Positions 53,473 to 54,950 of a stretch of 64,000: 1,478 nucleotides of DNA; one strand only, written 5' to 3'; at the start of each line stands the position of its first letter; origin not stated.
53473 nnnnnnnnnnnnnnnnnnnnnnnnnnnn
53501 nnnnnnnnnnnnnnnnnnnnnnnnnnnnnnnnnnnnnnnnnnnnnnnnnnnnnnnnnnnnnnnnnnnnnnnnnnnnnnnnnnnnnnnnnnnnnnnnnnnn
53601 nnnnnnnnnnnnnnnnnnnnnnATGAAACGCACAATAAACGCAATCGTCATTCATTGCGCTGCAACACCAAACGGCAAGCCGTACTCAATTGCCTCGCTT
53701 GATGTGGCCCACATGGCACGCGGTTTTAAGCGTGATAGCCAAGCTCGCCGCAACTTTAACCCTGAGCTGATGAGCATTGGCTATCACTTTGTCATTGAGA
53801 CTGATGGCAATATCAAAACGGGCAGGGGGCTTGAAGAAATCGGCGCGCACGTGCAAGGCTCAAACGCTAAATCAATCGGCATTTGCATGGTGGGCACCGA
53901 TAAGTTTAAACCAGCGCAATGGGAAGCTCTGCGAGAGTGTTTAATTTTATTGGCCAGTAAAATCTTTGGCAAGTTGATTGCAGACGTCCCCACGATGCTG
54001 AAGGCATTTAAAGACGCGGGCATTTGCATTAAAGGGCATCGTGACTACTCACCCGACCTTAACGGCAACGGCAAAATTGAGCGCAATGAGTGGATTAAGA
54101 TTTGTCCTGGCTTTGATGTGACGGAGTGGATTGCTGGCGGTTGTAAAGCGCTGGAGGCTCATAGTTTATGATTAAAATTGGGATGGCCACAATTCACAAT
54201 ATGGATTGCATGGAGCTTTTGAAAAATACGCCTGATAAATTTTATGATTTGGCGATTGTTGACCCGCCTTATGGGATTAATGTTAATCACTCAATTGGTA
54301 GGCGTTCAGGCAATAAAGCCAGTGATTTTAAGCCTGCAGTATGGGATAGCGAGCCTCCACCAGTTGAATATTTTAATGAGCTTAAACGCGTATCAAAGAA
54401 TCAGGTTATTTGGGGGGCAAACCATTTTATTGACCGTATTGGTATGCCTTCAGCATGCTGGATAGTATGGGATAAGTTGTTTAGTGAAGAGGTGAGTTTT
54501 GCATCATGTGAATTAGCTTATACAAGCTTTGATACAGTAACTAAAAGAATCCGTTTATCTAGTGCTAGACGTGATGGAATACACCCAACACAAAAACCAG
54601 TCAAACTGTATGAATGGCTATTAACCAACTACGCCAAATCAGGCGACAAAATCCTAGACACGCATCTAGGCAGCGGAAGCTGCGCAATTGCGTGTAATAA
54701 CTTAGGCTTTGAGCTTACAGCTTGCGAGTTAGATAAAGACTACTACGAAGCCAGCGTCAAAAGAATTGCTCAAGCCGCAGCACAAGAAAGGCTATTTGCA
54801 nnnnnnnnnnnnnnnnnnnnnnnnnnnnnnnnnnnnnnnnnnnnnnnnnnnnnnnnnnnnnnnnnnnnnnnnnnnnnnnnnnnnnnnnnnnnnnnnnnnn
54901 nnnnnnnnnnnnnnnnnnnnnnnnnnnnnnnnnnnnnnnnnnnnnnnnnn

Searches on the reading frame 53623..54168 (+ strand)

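Call 102: search_protein_families(library=pfam, proteins=[window:53623-54168:+], max_evalue=0.01)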
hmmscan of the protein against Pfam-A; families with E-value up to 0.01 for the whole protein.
window:53623-54168:+ (182 aa): 1 family
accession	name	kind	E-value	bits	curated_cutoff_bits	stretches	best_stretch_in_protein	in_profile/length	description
PF01510.30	Amidase_2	-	3.1e-13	50.6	26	1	2-140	2-120/131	N-acetylmuramoyl-L-alanine amidase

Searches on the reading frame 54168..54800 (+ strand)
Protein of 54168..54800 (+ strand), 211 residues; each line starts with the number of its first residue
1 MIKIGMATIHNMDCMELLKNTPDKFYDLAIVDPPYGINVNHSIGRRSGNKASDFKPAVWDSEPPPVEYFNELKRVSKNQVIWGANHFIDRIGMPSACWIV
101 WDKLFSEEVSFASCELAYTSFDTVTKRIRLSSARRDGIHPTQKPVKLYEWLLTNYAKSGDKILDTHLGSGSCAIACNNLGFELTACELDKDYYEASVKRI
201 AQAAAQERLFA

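Call 102: search_protein_families(library=pfam, proteins=[window:54168-54800:+], max_evalue=0.01)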
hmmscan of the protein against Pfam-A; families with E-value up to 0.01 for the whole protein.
window:54168-54800:+ (211 aa): 1 family
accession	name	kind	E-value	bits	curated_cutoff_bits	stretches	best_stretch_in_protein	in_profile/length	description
PF01555.25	N6_N4_Mtase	-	8.4e-15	55.7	26.7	1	125-197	150-220/221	DNA methylase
